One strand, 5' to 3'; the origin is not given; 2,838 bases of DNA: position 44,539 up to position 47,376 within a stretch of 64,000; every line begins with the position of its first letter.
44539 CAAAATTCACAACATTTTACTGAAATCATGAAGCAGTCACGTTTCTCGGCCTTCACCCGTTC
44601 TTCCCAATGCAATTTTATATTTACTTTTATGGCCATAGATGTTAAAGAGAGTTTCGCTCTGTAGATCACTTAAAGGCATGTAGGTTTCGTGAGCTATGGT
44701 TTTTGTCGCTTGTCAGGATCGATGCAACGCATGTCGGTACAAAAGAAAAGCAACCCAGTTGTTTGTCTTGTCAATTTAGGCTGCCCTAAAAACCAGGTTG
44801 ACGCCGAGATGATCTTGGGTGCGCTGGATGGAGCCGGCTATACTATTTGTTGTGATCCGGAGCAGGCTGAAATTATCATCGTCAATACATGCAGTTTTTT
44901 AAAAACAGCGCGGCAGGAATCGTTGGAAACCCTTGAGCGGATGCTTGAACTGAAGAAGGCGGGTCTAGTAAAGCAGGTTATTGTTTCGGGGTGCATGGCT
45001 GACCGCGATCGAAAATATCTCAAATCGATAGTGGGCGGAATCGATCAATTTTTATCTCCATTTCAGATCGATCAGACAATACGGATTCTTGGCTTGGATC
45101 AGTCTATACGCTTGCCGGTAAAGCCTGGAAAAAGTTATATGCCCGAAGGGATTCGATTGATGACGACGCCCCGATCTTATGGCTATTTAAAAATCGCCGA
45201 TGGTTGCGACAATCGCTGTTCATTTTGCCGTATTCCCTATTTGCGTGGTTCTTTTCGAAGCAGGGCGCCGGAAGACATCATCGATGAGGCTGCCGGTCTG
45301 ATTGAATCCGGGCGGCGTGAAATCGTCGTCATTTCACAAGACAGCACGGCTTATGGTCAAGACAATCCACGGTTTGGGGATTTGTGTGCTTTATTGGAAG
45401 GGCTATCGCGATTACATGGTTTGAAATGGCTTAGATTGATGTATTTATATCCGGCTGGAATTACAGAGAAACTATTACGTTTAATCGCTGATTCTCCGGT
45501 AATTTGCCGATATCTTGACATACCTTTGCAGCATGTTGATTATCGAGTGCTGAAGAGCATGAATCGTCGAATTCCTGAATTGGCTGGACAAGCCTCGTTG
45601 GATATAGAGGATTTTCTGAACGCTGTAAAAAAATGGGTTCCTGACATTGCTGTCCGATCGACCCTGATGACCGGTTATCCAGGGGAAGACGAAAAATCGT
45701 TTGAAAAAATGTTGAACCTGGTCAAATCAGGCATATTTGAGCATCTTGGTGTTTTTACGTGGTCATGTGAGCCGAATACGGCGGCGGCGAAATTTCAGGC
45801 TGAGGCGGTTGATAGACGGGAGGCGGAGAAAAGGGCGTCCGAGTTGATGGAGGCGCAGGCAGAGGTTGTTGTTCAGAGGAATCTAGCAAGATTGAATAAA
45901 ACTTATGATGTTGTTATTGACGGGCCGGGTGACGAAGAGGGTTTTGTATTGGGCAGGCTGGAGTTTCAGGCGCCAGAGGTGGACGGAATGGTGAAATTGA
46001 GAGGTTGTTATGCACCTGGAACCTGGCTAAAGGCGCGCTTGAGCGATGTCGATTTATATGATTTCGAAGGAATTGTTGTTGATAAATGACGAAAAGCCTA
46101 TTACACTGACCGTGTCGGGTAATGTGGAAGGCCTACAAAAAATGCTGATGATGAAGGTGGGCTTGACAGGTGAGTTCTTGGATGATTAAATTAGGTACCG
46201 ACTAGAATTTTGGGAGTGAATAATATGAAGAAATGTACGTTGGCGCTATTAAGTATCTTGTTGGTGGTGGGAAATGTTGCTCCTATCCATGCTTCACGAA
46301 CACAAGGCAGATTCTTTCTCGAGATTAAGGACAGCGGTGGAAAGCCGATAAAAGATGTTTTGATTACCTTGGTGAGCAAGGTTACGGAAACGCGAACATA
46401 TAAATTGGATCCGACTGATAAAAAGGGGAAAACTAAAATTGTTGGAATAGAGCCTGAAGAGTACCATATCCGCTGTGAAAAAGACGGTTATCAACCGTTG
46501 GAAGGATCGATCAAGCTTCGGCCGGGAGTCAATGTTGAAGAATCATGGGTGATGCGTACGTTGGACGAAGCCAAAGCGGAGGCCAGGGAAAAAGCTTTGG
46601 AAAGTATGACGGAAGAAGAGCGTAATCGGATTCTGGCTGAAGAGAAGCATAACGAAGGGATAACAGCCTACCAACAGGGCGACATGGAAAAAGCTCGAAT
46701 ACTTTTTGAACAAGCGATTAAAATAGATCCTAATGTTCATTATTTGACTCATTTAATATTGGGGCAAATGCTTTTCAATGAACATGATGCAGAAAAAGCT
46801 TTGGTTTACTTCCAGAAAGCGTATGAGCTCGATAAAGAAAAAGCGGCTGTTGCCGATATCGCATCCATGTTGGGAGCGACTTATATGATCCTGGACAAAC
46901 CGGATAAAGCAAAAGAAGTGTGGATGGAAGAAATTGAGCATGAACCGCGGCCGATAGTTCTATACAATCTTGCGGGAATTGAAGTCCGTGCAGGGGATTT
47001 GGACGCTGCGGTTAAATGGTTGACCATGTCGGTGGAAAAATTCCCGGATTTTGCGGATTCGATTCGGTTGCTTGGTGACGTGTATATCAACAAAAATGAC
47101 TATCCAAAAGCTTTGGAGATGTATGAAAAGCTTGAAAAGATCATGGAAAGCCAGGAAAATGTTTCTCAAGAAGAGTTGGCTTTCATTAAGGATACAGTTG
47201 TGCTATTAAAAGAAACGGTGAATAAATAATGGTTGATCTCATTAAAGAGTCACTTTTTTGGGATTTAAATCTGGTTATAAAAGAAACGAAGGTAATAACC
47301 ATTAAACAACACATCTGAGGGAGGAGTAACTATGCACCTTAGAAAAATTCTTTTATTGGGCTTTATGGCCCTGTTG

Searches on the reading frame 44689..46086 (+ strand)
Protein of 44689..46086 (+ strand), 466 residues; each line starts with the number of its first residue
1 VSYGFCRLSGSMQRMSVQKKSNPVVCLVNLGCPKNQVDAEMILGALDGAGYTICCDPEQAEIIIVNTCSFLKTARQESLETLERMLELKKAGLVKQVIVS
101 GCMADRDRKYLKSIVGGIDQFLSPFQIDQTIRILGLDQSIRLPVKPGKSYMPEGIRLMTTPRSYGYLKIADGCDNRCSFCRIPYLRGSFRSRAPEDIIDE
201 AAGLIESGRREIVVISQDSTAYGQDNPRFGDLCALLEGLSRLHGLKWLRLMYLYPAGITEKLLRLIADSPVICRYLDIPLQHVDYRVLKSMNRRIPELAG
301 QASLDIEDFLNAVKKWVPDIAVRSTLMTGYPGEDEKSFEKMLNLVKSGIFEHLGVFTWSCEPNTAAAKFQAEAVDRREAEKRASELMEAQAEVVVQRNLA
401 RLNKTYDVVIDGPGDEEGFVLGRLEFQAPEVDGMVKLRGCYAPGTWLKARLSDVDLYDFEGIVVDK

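Call 6: search_protein_families(library=pfam, proteins=[window:44689-46086:+])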
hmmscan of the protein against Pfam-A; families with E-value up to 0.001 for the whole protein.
window:44689-46086:+ (466 aa): 3 families
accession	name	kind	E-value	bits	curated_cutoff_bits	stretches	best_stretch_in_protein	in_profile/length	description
PF00919.26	UPF0004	-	5.3e-22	78.1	27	1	26-120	3-95/98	Uncharacterized protein family UPF0004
PF04055.27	Radical_SAM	-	7.7e-19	68.9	29.5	1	169-345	3-166/166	Radical SAM superfamily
PF18693.7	TRAM_2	-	2.9e-12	47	27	1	404-464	3-63/63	TRAM domain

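Call 7: search_protein_families(library=ncbifam, proteins=[window:44689-46086:+])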
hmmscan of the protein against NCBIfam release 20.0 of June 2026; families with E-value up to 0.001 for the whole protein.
window:44689-46086:+ (466 aa): 11 families
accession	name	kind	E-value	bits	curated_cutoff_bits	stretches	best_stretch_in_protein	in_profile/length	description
TIGR01125.1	TIGR01125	equivalog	4.5e-114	381.8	356.95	1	25-461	2-432/432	30S ribosomal protein S12 methylthiotransferase RimO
TIGR00089.1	TIGR00089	subfamily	3.9e-95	319.2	251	1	27-459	4-427/429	MiaB/RimO family radical SAM methylthiotransferase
TIGR01579.1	MiaB-like-C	equivalog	1.4e-65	222.2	357.05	1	28-412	2-381/416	tRNA (N(6)-L-threonylcarbamoyladenosine(37)-C(2))-methylthiotransferase MtaB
TIGR01574.1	miaB-methiolase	equivalog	1.1e-61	209.2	355.3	1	29-416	6-392/437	tRNA (N6-isopentenyl adenosine(37)-C2)-methylthiotransferase MiaB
NF010916.0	PRK14336.1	equivalog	1.7e-57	195.1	606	1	26-412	5-367/418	tRNA (N6-isopentenyl adenosine(37)-C2)-methylthiotransferase MiaB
TIGR01578.1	MiaB-like-B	hypoth_equivalog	5.6e-47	160.4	314.7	1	30-412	7-374/421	tRNA (N(6)-L-threonylcarbamoyladenosine(37)-C(2))-methylthiotransferase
TIGR04014.1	B12_SAM_MJ_0865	equivalog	2.4e-12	46.4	360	1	166-362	162-348/434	methyl-coenzyme M reductase glutamine C-methyltransferase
TIGR04013.1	B12_SAM_MJ_1487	hypoth_equivalog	5.3e-12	45.3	251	1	162-347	149-332/382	TIGR04013 family B12-binding domain/radical SAM domain-containing protein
TIGR04479.1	bcpD_PhpK_rSAM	subfamily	3.4e-11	42.2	600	1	166-365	243-426/504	PhpK family radical SAM P-methyltransferase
TIGR04072.2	rSAM_ladder_B12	equivalog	1.7e-06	27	360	1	167-346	183-347/443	lipid biosynthesis B12-binding/radical SAM protein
TIGR03904.1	SAM_YgiQ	equivalog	0.00059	18.5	462.35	0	168-206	298-337/558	YgiQ family radical SAM protein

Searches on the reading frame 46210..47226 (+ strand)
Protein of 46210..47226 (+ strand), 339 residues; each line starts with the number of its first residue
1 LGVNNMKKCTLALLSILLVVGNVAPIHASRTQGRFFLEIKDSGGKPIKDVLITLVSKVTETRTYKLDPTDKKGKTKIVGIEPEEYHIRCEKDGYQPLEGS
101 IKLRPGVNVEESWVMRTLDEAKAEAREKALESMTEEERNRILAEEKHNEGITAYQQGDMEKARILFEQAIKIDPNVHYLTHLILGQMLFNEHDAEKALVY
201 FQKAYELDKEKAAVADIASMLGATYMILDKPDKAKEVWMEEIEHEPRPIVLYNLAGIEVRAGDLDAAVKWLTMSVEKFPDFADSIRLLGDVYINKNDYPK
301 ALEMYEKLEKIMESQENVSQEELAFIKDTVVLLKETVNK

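Call 6: search_protein_families(library=pfam, proteins=[window:46210-47226:+])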
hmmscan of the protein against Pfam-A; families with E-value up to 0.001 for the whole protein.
window:46210-47226:+ (339 aa): 20 families
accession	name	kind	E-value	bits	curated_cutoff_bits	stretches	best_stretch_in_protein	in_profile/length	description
PF07719.23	TPR_2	-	6.3e-25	85.6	27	1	143-175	1-33/34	Tetratricopeptide repeat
PF00515.34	TPR_1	-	6.8e-20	70.4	27.8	1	147-175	5-33/34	Tetratricopeptide repeat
PF13424.12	TPR_12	-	1.4e-17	64.1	30.1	1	250-313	5-76/77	Tetratricopeptide repeat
PF13181.12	TPR_8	-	8.1e-16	57.2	25.7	0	149-175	7-33/34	Tetratricopeptide repeat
PF13428.12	TPR_14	-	1.3e-12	47.4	23.5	0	251-290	4-43/44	Tetratricopeptide repeat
PF14559.12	TPR_19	-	4.3e-11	43.4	25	1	260-310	3-53/68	Tetratricopeptide repeat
PF13432.12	TPR_16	-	4.8e-11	43.3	32.7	0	149-208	3-61/65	Tetratricopeptide repeat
PF13431.12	TPR_17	-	5.8e-09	36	24.4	0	274-303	5-34/34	Tetratricopeptide repeat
PF13174.12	TPR_6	-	1.7e-08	35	26.3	0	150-175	7-32/33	Tetratricopeptide repeat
PF13414.12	TPR_11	-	2.3e-08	34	26.8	0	154-175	5-26/42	TPR repeat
PF13374.12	TPR_10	-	8.5e-08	32.4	27.5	0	150-172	9-31/42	Tetratricopeptide repeat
PF13176.12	TPR_7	-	2.5e-07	30.7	27.9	0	286-307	3-24/36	Tetratricopeptide repeat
PF23914.1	TPR_CcmH_CycH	-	1.4e-06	28.7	42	0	255-316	91-155/158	Cytochrome c-type biogenesis protein H TPR domain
PF09976.15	TPR_21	-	2.9e-06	27.6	25.5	0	243-315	108-179/193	Tetratricopeptide repeat-like domain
PF13620.12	CarboxypepD_reg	-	9.8e-06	26.3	32.3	1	39-109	6-75/82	Carboxypeptidase regulatory-like domain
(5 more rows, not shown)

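Call 7: search_protein_families(library=ncbifam, proteins=[window:46210-47226:+])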
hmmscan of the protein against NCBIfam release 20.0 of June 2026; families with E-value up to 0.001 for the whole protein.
window:46210-47226:+ (339 aa): 24 families
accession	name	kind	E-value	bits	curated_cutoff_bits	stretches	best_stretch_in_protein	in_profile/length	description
TIGR02917.1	PEP_TPR_lipo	equivalog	2.7e-14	52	312.2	2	184-313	96-224/899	XrtA/PEP-CTERM system TPR-repeat protein PrsT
TIGR02521.1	type_IV_pilW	equivalog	7.2e-14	51.9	154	1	133-315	21-202/234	type IV pilus biogenesis/stability protein PilW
NF040959.1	MamA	equivalog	7.5e-11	41.8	200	1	143-310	37-201/204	magnetosome protein MamA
TIGR00990.1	3a0801s09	subfamily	8.9e-10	37.8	757.25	1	110-334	302-519/615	mitochondrial import receptor subunit TOM70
TIGR02795.1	tol_pal_ybgF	equivalog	1.8e-09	38.2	90.1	1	145-238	4-99/119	tol-pal system protein YbgF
NF008757.0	PRK11788.1-5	equivalog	7.9e-09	35.1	363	1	122-314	159-346/388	lipopolysaccharide assembly protein LapB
NF047507.1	TPR_BatC_Lepto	exception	7.4e-08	32.1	175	1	146-211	61-129/214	TPR repeat-containing protein BatC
TIGR04510.1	mod_pep_cyc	subfamily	1.3e-07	30.6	400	1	141-323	396-577/814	putative peptide modification system cyclase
NF033758.1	gliding_GltE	equivalog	1.7e-07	30.6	225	0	221-305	92-177/411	adventurous gliding motility TPR repeat lipoprotein GltE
NF047371.1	FlcA_CTERM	equivalog_domain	2.3e-07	29.7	300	1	193-317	414-542/646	periplasmic flagellar collar protein FlcA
NF033920.0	C39_PA2778_fam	equivalog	5.2e-07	29.3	150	0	93-215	105-227/255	PA2778 family cysteine peptidase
NF008753.0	PRK11788.1-1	equivalog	5.3e-07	29.1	395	1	143-282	180-316/389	lipopolysaccharide assembly protein LapB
TIGR00540.1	TPR_hemY_coli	hypoth_equivalog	1.3e-06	27.5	142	0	153-204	336-385/385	heme biosynthesis-associated TPR protein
NF047558.1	TPR_END_plus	domain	2e-06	27.7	32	0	251-284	2-35/56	TPR end-of-group domain-containing protein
NF033762.1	social_mot_Tgl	equivalog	2.3e-06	27.1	225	1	136-305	24-193/252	social motility TPR repeat lipoprotein Tgl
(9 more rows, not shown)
